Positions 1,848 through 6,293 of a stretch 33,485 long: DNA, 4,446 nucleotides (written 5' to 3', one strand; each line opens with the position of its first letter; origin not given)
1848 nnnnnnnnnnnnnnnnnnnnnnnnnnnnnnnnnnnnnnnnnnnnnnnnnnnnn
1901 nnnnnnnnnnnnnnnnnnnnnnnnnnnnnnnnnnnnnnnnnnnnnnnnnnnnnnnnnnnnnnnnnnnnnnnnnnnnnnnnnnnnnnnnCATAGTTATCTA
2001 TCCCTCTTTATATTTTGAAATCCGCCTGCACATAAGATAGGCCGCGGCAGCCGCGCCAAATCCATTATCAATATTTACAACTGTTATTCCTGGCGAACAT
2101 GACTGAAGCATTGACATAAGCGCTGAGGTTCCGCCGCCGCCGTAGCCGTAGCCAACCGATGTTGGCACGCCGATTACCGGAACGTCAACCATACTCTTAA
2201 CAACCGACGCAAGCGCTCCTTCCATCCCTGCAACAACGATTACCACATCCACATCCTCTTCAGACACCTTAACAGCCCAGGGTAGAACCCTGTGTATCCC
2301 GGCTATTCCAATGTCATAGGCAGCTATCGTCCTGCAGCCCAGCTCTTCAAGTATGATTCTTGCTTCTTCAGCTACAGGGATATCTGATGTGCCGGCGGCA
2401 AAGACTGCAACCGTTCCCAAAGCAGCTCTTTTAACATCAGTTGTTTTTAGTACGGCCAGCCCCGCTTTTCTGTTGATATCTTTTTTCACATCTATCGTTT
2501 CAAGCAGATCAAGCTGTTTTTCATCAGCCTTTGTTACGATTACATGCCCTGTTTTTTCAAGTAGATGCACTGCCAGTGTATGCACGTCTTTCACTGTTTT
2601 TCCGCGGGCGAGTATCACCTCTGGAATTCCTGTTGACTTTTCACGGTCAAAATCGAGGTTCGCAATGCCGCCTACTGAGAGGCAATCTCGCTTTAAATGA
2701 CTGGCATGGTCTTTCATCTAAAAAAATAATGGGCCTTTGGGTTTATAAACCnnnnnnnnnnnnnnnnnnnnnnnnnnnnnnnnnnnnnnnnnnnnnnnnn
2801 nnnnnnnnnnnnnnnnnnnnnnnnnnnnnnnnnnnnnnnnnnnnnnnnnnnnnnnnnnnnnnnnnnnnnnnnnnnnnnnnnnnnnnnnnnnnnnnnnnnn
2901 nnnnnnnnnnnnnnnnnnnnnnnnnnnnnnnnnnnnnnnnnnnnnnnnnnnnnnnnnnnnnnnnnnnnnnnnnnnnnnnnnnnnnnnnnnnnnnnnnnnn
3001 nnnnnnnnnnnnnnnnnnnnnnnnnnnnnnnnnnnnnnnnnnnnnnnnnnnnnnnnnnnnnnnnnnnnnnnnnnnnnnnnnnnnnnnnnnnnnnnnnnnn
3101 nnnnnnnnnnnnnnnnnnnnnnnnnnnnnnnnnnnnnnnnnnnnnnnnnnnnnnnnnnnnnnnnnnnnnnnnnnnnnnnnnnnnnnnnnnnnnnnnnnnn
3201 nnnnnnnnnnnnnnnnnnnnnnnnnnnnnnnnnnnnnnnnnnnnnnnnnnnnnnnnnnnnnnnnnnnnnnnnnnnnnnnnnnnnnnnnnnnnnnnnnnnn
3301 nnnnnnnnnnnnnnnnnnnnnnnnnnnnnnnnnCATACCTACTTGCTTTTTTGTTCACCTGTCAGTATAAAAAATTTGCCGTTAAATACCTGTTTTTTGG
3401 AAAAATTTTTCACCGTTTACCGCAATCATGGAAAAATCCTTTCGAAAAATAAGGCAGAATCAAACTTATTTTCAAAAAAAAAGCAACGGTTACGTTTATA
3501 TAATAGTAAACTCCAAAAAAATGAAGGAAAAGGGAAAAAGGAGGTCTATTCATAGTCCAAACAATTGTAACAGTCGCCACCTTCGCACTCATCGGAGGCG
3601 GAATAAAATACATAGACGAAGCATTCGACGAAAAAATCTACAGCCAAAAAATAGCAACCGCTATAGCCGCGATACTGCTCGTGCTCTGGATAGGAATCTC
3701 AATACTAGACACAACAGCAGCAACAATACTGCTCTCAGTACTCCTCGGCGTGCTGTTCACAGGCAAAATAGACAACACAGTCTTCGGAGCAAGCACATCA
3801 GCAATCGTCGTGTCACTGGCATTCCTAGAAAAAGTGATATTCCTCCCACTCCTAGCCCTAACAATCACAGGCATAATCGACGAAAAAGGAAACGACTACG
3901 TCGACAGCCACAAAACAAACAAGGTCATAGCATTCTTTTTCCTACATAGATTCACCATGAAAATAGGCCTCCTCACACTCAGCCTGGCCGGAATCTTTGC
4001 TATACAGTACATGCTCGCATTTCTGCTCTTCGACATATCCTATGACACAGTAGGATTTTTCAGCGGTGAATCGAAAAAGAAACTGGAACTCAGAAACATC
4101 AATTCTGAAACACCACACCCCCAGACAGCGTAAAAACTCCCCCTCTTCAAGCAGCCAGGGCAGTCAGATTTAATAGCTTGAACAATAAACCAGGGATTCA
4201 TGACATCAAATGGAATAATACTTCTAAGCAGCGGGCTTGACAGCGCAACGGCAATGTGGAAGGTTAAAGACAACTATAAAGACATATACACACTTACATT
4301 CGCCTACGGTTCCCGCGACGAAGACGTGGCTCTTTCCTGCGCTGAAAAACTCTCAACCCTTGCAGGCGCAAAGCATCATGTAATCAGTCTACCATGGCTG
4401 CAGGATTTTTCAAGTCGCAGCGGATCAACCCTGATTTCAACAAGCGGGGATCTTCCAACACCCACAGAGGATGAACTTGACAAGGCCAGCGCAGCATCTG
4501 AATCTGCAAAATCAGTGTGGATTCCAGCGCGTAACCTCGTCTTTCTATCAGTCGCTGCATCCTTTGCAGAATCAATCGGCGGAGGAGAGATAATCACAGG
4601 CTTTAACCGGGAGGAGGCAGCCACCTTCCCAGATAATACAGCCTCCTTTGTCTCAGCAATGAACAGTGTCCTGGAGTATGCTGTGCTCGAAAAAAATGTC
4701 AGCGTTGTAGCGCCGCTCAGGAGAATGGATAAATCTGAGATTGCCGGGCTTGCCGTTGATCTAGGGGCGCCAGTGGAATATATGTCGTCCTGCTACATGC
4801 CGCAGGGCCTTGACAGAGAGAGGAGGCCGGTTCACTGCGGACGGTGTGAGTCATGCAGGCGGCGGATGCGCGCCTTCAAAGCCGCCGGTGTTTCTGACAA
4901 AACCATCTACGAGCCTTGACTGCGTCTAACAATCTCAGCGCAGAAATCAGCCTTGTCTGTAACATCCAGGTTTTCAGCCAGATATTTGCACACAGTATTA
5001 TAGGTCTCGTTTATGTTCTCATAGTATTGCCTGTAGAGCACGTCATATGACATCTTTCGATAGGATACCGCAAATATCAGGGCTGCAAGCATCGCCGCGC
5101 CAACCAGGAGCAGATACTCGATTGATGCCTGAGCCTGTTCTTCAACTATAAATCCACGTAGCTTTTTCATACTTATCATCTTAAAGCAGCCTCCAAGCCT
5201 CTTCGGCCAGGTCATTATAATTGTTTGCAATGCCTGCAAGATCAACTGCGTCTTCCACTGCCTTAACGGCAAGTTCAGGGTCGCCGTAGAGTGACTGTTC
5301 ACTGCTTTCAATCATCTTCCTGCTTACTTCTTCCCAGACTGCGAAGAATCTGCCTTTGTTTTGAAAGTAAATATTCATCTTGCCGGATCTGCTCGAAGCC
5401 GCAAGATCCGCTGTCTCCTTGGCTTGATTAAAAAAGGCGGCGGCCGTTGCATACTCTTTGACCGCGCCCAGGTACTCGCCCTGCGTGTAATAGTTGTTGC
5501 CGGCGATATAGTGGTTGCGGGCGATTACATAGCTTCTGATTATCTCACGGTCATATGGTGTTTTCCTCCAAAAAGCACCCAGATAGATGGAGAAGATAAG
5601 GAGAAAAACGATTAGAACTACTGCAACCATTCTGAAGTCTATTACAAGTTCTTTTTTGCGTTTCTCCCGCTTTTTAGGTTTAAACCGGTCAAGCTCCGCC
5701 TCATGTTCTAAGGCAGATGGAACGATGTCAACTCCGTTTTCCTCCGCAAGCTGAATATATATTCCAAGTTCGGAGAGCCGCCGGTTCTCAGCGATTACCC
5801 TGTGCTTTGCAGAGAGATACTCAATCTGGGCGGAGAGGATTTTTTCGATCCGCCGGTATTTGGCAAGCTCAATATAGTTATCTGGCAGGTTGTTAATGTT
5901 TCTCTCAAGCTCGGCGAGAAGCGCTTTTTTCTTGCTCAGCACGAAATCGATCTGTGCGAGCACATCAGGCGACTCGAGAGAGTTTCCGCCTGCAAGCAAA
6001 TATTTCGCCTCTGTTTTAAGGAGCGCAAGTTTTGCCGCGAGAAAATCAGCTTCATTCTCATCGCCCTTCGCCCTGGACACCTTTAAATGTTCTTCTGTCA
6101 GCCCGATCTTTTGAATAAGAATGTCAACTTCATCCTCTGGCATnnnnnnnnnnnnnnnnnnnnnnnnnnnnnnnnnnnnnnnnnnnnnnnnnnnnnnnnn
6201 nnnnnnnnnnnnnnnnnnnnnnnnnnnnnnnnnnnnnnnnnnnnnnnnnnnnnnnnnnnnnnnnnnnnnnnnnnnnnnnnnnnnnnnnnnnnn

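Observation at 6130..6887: Dedicated pair: a 73-aa precursor that is almost only signal peptide plus a PEP-CTERM-like tail, coupled to a miniature exosortase/archaeosortase-like protein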

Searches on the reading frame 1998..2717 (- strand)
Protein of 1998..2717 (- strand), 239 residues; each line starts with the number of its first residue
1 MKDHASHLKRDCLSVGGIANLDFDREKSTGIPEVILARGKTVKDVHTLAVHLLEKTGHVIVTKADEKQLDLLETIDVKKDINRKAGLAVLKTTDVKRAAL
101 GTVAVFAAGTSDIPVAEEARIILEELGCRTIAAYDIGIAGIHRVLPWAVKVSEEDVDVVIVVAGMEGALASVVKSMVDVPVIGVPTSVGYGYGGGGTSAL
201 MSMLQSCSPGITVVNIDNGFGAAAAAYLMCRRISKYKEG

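Call 16: search_protein_families(library=pfam, proteins=[window:1998-2717:-], max_evalue=0.01)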
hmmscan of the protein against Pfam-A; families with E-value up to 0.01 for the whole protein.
window:1998-2717:- (239 aa): 1 family
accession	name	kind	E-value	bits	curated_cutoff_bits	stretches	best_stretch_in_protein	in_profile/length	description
PF00731.26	AIRC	-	7.7e-18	64.9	30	1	103-231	2-125/148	AIR carboxylase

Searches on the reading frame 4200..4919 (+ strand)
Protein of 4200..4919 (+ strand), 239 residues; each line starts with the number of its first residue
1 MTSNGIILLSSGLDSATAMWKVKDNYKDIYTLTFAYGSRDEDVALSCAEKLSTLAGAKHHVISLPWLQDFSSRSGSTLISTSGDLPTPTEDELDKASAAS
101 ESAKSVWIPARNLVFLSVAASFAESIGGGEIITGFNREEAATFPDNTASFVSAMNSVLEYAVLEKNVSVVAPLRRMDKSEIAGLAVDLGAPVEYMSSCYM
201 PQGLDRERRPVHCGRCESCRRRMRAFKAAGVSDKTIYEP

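Call 16: search_protein_families(library=pfam, proteins=[window:4200-4919:+], max_evalue=0.01)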
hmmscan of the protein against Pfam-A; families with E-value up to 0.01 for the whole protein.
window:4200-4919:+ (239 aa): 1 family
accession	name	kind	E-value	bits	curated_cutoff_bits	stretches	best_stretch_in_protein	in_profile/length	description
PF06508.19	QueC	-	1.9e-57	194.6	22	1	6-229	3-209/210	Queuosine biosynthesis protein QueC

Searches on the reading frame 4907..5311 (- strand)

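Call 16: search_protein_families(library=pfam, proteins=[window:4907-5311:-], max_evalue=0.01)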
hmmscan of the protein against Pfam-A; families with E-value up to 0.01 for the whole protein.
window:4907-5311:- (134 aa): 1 family
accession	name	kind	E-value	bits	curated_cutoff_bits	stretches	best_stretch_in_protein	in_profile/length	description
PF04021.17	Class_IIIsignal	-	0.0026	18.1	23.7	1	60-81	3-24/27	Class III signal peptide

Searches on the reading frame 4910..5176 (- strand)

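Call 61: search_protein_families(library=ncbifam, proteins=[window:4910-5176:-], max_evalue=1)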
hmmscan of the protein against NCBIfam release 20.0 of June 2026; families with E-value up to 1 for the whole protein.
window:4910-5176:- (89 aa): 2 families
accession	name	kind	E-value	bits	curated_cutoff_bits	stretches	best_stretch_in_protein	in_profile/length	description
NF033408.5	polymyxin_MCR3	exception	0.01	14.5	1225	1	17-66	65-116/540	MCR-3 family phosphoethanolamine--lipid A transferase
NF006963.0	PRK09440.1-1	equivalog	0.032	13.3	813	1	25-75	284-334/417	valine--pyruvate transaminase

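Call 65: search_protein_families(library=ncbifam, alignment_id=A8, max_evalue=1)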
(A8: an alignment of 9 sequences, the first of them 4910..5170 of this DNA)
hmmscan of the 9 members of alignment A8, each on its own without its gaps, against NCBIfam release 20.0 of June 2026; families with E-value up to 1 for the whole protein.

A. member 1, window:4910-5170:- (87 aa): 2 families
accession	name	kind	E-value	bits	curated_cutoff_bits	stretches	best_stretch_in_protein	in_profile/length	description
NF033408.5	polymyxin_MCR3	exception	0.01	14.4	1225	1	15-64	65-116/540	MCR-3 family phosphoethanolamine--lipid A transferase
NF006963.0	PRK09440.1-1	equivalog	0.031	13.3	813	1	23-73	284-334/417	valine--pyruvate transaminase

B. families by the number of members that match (of 9 scanned): 8 families
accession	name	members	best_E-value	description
NF038309.1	HisXaaSer_A3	5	0.00019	His-Xaa-Ser repeat protein HxsA3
TIGR04205.1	classIII_w_PIP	4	0.0049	class III signal peptide domain-containing protein, archaeosortase D/PIP-CTERM system-associated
NF006963.0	PRK09440.1-1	2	0.0046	valine--pyruvate transaminase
NF033408.5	polymyxin_MCR3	1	0.01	MCR-3 family phosphoethanolamine--lipid A transferase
TIGR00048.1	rRNA_mod_RlmN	1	0.031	dual-specificity RNA methyltransferase RlmN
NF011927.0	PRK15398.1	1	0.052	aldehyde dehydrogenase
TIGR00206.1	fliF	1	0.062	flagellar basal-body MS-ring/collar protein FliF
NF006966.0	PRK09440.1-4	1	0.074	valine--pyruvate transaminase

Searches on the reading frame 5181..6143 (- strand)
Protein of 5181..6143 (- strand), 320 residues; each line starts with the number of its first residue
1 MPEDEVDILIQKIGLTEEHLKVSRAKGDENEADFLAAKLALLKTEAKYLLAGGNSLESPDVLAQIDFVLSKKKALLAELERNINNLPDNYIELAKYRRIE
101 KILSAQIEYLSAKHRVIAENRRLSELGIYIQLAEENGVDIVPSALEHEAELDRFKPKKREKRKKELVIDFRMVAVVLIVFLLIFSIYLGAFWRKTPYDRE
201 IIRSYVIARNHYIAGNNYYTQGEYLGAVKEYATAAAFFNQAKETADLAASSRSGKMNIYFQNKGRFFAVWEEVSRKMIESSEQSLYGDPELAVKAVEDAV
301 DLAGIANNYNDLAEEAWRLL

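Call 16: search_protein_families(library=pfam, proteins=[window:5181-6143:-], max_evalue=0.01)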
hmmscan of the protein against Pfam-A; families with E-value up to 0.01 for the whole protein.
window:5181-6143:- (320 aa): 0 families

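Call 60: find_related_loci(query=A7, collection=genome_contigs, flank=4000)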
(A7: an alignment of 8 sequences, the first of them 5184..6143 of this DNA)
Query A7 (320 aa) in genome_contigs; peptide patterns used: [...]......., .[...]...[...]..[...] (x = any residue, [..] = any of these).
30 stretches matched a pattern; 1 encode a relative of the query (tblastn E <= 1e-3); 1 distinct loci.
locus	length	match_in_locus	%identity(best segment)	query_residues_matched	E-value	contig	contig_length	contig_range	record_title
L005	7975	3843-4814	49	1-320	1e-97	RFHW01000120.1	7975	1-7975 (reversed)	MAG: Methanobacteriota archaeon isolate J060 k99_761523, whole genome shotgun sequence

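Call 61: search_protein_families(library=ncbifam, proteins=[window:5184-6143:-], max_evalue=1)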
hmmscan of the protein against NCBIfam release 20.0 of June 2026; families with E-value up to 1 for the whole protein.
window:5184-6143:- (320 aa): 1 family
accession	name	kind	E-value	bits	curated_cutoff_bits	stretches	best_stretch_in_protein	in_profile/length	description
NF041421.1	MbpC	equivalog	0.086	12.8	200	1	171-205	101-135/148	mobilization protein MbpC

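Call 75: search_solved_structures(query=A7, max_evalue=1)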
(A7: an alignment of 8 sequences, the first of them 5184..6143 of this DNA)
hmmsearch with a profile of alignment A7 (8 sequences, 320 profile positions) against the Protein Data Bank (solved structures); distinct sequences matched with E-value up to 1: 6.
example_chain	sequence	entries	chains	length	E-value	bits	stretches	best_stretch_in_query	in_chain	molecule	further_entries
29sb_A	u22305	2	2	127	0.099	15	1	7-81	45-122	KABLE2.5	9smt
4iao_C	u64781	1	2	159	0.12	14.7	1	191-243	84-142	Regulatory protein SIR4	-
2bug_A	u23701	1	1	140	0.3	13.4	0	60-105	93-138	SERINE/THREONINE PROTEIN PHOSPHATASE 5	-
3kd7_A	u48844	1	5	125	0.35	13.2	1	208-247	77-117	CTPR390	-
2wqh_A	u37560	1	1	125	0.46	12.8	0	210-250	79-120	CTPR3Y3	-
8ia4_A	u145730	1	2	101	0.63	12.4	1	46-117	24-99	CRISPR-associated endoribonuclease Cas2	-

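Call 80: predict_structure(protein=window:5184-6143:-)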
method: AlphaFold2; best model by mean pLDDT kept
length: 320 residues; sequences in the alignment: 1
mean_pLDDT: 64.3   pTM: 0.36
mean pLDDT of the five models: 64.3, 62.5, 61.4, 53.0, 50.8
residues with pLDDT >= 90: 2; 70-90: 141; 50-70: 105; < 50: 72
segments of 3 or more residues with pLDDT < 50: 53-59, 139-151, 153-169, 188-219
pLDDT, mean of each block of 10 residues (from residue 1): 55 64 71 70 61 47 75 87 85 79 80 72 60 55 42 42 40 62 55 38 44 42 60 72 76 72 81 78 68 72 78 74
secondary structure, 60 per line:
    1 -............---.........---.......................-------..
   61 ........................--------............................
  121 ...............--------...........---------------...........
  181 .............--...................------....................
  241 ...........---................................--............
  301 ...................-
elements in order: H2-13 H17-25 H29-51 H59-84 H93-135 H144-154 H170-193 H196-214 H221-251 H255-286 H289-319
